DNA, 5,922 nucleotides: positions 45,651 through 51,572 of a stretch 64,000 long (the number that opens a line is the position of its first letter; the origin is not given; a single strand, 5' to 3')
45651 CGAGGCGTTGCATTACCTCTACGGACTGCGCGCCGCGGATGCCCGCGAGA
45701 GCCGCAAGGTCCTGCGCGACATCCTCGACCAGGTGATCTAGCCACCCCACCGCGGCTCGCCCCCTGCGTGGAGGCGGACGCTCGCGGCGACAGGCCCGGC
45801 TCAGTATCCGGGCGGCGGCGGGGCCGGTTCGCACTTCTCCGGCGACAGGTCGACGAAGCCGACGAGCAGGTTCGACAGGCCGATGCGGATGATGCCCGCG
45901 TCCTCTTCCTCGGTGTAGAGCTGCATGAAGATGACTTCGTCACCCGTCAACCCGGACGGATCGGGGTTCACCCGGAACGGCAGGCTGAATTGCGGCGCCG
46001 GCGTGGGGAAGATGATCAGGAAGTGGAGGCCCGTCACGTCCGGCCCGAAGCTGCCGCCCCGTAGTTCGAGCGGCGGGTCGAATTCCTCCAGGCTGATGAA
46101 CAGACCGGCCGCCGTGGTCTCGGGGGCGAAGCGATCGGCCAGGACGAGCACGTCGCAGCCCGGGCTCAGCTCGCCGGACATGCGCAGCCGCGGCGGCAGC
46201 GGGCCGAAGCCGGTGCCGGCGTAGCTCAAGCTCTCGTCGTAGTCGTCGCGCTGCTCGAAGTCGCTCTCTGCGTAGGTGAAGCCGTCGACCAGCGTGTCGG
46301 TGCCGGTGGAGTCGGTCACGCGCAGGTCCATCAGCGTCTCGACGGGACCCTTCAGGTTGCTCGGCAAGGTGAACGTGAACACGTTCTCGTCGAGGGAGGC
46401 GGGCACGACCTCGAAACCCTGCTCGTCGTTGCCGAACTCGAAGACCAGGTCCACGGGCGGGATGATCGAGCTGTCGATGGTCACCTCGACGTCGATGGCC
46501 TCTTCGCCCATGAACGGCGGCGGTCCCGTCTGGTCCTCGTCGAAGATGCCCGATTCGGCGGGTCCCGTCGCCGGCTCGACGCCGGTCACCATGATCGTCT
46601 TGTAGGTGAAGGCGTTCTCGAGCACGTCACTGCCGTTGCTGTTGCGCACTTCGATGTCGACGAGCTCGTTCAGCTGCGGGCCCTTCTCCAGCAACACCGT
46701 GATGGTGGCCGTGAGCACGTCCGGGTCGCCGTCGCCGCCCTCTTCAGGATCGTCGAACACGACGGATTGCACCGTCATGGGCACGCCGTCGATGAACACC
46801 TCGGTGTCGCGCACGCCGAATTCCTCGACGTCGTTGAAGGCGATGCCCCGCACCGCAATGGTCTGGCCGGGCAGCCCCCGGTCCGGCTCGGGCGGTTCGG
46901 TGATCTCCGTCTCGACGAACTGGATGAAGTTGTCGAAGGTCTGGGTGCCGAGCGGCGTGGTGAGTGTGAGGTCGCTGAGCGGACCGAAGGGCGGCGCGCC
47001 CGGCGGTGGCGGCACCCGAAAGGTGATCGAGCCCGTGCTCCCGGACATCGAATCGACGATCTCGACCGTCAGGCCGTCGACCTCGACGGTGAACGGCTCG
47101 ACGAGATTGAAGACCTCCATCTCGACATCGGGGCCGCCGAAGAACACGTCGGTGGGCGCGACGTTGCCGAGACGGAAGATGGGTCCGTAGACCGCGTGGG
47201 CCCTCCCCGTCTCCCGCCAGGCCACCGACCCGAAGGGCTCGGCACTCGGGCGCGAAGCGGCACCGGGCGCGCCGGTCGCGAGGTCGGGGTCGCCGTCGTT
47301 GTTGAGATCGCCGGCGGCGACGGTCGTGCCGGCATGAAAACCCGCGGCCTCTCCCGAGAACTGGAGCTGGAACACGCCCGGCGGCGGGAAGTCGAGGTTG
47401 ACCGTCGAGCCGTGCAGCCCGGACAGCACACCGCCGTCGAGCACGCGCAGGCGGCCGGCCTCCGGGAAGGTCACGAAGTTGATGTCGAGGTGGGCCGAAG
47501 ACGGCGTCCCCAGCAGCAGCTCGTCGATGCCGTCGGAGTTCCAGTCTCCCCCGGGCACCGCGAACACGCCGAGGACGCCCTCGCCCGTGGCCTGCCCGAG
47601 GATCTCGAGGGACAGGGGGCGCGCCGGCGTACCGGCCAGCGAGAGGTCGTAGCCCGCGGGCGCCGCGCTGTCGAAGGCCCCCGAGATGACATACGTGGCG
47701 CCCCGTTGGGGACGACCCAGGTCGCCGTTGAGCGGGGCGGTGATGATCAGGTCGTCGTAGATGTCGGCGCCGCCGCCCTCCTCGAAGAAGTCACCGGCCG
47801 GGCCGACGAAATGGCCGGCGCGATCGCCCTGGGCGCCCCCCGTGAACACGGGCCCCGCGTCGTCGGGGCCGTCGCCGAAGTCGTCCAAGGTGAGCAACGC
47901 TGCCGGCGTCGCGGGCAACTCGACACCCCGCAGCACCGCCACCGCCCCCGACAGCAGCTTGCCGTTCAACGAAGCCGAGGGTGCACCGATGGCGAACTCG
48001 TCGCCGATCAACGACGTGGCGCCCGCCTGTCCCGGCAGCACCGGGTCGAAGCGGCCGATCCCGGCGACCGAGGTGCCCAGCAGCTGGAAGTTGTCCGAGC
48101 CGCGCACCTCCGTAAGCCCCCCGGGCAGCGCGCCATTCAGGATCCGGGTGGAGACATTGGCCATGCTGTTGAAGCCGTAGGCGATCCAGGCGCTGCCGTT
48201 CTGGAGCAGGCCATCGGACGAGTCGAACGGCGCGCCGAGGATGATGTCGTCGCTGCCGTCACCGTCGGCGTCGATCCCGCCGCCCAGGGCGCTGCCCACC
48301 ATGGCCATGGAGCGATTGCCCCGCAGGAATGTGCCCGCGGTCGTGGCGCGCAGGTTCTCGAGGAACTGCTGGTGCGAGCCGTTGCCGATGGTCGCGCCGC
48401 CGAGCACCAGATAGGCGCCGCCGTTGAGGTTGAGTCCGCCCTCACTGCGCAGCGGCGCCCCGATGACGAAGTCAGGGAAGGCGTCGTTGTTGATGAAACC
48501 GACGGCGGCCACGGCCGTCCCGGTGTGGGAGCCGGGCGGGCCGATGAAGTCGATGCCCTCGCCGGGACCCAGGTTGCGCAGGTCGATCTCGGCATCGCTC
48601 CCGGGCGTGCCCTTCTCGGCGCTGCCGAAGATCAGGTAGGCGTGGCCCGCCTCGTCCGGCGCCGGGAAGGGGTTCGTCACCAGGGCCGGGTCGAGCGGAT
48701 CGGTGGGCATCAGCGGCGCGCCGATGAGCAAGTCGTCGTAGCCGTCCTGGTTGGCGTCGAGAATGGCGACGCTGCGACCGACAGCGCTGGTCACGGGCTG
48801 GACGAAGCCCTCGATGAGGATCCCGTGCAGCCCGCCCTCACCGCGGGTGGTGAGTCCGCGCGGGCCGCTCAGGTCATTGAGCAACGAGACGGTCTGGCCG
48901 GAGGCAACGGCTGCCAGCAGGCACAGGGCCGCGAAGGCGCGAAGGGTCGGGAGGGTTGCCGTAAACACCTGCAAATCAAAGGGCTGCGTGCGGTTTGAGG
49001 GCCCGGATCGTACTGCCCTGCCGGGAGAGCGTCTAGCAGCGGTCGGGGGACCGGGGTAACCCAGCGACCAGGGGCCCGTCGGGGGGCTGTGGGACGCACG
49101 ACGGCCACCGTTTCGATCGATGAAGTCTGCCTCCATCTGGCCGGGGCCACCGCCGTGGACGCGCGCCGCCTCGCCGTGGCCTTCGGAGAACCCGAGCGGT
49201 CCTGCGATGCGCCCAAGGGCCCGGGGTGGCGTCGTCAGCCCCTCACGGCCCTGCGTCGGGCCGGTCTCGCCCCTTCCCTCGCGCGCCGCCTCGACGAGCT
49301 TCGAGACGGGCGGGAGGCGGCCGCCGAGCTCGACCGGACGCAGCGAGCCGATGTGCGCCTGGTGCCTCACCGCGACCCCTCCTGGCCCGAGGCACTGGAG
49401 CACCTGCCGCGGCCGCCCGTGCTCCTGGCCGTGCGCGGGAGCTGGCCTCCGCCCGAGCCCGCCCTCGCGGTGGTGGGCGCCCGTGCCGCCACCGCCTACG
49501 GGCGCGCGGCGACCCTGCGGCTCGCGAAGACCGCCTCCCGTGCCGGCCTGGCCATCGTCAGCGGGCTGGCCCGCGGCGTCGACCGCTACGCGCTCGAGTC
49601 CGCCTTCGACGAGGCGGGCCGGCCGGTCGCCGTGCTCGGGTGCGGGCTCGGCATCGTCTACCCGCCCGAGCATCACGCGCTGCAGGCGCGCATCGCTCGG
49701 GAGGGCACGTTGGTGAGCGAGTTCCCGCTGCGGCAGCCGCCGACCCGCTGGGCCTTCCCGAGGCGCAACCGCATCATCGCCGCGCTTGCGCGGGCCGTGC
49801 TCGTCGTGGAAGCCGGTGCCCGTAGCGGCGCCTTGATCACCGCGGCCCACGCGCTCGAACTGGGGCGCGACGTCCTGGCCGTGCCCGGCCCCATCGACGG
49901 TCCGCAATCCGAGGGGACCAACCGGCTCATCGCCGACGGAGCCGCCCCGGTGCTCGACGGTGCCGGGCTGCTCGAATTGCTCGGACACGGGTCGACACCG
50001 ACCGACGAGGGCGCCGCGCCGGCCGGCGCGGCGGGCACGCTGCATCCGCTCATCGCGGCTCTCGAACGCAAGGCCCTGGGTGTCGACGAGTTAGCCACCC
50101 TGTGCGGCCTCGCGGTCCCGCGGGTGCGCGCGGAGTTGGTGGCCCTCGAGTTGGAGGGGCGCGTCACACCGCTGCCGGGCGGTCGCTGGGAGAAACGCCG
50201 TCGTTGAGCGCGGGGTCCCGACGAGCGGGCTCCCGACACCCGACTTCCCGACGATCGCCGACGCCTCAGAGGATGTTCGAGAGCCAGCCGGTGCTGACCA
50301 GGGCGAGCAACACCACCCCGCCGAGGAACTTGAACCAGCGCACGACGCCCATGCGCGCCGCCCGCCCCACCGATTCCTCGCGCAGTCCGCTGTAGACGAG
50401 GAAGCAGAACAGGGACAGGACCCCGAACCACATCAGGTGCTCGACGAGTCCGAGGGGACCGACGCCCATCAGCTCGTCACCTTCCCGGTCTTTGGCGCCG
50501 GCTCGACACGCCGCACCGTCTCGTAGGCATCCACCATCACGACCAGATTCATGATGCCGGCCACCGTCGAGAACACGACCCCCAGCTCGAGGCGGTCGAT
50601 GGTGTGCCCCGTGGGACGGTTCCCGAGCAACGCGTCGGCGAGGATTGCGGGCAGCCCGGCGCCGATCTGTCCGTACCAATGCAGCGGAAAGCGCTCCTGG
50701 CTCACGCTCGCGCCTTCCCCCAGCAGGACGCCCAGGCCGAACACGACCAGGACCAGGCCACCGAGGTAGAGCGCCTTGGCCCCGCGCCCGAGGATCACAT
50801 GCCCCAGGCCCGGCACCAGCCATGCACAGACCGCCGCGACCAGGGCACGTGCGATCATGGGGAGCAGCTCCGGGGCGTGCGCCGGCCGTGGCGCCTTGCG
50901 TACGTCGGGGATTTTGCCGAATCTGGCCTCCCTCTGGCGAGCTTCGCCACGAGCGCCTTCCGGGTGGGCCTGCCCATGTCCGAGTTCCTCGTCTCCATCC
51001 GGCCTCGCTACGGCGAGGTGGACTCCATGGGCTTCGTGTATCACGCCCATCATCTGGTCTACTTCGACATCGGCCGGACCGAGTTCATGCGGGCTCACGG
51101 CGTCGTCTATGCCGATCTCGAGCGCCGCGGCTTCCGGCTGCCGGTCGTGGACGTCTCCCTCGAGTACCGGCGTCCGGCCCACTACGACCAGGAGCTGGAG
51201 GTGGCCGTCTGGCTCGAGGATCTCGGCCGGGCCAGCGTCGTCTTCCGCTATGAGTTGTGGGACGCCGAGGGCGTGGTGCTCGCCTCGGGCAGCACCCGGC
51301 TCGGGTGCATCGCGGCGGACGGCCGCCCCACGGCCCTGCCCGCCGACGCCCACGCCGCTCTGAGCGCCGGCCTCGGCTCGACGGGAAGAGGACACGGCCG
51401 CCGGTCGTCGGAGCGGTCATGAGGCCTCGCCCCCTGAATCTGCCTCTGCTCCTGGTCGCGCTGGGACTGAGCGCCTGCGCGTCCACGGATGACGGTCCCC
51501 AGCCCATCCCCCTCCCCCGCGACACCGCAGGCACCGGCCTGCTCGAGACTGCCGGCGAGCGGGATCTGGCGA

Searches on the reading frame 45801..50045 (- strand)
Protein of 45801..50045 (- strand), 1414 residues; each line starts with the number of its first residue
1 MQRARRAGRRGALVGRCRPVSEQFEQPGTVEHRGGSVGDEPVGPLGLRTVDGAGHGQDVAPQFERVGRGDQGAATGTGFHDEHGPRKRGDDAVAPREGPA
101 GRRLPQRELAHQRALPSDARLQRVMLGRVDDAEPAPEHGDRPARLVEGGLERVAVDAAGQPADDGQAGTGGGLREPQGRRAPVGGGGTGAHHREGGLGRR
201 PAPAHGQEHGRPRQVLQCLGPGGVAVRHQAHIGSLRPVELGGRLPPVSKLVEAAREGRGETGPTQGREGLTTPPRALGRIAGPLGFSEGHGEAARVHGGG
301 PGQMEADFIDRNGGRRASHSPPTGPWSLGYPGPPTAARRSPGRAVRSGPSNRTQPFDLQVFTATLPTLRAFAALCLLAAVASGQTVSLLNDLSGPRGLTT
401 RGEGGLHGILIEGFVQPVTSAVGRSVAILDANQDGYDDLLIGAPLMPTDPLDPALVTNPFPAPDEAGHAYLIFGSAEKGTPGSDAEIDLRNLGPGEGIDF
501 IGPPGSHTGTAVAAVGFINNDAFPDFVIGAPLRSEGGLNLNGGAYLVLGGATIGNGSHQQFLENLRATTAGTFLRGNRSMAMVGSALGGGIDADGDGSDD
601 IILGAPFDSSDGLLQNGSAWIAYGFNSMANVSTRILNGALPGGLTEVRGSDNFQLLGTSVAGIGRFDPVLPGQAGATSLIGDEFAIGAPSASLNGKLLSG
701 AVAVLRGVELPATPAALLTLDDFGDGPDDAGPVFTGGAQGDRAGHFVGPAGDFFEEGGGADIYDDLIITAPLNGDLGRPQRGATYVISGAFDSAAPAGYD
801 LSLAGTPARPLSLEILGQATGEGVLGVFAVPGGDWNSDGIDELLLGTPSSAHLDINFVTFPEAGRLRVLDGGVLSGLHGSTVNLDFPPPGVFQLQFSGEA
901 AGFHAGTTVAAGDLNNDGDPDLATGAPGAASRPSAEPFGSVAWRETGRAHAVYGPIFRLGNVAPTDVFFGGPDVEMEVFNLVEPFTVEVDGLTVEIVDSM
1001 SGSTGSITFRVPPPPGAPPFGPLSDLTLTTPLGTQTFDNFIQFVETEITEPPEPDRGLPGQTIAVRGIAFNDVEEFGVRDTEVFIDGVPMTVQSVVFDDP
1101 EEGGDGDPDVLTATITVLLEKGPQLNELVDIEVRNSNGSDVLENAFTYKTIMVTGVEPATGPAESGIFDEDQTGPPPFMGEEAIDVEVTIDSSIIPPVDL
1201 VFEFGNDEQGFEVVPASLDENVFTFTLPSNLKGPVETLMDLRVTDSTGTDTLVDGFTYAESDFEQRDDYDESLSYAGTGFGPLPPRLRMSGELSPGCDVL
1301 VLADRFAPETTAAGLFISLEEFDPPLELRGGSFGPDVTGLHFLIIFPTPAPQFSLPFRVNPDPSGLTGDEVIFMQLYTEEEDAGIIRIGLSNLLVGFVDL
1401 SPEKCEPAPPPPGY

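Call 49: search_protein_families(library=pfam, proteins=[window:45801-50045:-], max_evalue=0.0001)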
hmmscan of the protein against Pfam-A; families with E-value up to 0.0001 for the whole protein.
window:45801-50045:- (1414 aa): 2 families
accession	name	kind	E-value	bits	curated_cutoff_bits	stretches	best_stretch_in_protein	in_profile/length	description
PF01839.29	FG-GAP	-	1.9e-23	82.3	22.1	2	905-930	1-26/37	FG-GAP repeat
PF13517.12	FG-GAP_3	-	7.7e-07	30.1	26.9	0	902-923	39-60/61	FG-GAP-like repeat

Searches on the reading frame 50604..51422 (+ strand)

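Call 49: search_protein_families(library=pfam, proteins=[window:50604-51422:+], max_evalue=0.0001)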
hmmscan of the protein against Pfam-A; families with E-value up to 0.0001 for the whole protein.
window:50604-51422:+ (272 aa): 2 families
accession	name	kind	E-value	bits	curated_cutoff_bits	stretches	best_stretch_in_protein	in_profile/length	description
PF13279.12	4HBT_2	-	5.4e-16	59.6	25.5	1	135-253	2-122/122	Thioesterase-like superfamily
PF03061.28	4HBT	-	4.7e-15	56.1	20.6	1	142-226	1-78/79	Thioesterase superfamily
